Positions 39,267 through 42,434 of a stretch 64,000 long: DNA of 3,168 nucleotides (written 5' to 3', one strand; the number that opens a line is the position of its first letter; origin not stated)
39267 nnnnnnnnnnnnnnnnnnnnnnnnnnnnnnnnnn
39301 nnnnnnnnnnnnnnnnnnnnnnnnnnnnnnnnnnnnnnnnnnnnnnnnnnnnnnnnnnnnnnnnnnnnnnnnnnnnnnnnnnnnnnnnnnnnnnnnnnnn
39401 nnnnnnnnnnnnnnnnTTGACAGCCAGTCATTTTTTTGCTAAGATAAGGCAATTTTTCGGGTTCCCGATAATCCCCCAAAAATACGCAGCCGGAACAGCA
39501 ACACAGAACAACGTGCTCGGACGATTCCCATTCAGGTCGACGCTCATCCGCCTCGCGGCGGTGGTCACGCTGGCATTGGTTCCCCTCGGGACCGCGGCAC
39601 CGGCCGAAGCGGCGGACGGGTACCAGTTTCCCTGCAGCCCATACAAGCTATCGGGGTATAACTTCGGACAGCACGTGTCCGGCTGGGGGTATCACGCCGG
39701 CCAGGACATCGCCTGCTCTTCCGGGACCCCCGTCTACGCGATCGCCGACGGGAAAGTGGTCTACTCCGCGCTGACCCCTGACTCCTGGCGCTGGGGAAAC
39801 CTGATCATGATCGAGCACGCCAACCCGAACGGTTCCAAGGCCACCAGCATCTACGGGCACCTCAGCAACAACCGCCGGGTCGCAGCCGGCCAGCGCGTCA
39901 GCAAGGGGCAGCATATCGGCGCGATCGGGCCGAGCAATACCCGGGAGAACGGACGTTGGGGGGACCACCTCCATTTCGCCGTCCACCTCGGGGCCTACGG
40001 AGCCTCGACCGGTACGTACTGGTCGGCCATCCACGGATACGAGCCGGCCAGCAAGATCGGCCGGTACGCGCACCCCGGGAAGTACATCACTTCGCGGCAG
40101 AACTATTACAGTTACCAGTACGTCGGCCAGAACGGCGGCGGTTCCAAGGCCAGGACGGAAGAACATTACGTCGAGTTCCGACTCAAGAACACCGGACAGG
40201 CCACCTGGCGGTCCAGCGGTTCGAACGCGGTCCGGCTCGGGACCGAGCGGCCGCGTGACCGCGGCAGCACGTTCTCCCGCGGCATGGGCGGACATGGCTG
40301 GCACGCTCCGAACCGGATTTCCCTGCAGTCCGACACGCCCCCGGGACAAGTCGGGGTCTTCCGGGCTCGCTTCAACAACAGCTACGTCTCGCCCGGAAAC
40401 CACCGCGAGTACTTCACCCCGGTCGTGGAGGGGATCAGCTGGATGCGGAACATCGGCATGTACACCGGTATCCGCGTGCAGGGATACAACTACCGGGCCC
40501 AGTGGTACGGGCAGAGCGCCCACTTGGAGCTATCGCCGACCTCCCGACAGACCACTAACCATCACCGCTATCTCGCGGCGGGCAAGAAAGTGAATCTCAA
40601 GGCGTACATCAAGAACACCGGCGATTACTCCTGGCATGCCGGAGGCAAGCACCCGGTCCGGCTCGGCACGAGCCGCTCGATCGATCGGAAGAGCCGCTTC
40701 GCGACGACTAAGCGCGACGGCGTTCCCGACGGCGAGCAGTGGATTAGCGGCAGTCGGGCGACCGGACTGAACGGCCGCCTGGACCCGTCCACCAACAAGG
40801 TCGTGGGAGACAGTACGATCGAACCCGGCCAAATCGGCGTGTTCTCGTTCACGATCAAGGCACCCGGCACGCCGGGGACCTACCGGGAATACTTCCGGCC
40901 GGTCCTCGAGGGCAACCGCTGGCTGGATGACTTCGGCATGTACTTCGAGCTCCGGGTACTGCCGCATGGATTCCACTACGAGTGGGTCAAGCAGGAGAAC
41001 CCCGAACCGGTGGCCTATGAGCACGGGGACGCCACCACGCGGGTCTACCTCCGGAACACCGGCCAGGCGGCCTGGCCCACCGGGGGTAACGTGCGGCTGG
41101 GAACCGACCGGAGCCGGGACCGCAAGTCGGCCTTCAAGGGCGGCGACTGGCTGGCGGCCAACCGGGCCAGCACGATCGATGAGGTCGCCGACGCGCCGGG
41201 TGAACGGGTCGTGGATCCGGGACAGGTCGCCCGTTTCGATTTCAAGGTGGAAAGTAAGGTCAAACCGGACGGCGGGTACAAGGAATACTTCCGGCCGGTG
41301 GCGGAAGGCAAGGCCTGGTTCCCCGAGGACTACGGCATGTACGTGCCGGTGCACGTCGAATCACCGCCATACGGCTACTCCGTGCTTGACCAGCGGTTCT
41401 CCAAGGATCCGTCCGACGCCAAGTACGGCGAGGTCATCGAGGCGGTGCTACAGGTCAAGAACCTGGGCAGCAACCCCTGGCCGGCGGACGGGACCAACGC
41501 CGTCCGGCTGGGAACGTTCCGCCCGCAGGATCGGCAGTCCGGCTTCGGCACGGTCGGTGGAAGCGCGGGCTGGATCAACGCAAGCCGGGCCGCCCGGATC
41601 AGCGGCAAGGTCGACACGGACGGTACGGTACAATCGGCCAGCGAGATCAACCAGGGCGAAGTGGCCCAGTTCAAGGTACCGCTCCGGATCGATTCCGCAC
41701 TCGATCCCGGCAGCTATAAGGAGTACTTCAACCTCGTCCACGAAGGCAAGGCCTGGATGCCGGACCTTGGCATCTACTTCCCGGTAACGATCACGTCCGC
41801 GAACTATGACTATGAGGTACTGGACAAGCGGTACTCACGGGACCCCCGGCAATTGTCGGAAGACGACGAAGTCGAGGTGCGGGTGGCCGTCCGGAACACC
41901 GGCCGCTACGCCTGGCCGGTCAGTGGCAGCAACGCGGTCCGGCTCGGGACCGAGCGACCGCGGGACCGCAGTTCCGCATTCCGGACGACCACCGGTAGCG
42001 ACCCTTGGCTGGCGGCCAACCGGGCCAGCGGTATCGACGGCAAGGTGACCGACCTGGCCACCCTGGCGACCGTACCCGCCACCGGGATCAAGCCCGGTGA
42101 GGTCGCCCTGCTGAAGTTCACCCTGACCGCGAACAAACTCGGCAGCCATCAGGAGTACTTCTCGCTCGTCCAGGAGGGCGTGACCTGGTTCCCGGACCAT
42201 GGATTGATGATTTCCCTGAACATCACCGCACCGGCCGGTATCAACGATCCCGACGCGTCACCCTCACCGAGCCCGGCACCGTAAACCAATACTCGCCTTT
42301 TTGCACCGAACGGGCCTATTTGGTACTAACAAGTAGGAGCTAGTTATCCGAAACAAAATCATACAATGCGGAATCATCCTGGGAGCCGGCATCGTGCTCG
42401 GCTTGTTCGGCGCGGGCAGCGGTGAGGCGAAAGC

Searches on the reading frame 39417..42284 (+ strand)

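Call 81: search_protein_families(library=pfam, proteins=[window:39417-42284:+], max_evalue=0.00001)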
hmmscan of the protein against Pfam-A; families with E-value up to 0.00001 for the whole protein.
window:39417-42284:+ (955 aa): 2 families
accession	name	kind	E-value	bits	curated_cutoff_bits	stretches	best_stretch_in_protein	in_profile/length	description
PF01551.29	Peptidase_M23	-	1.4e-22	80.1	28.7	1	92-190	2-88/96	Peptidase family M23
PF16158.11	N_BRCA1_IG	-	1.1e-15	58.6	28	0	443-496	47-91/108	Ig-like domain from next to BRCA1 gene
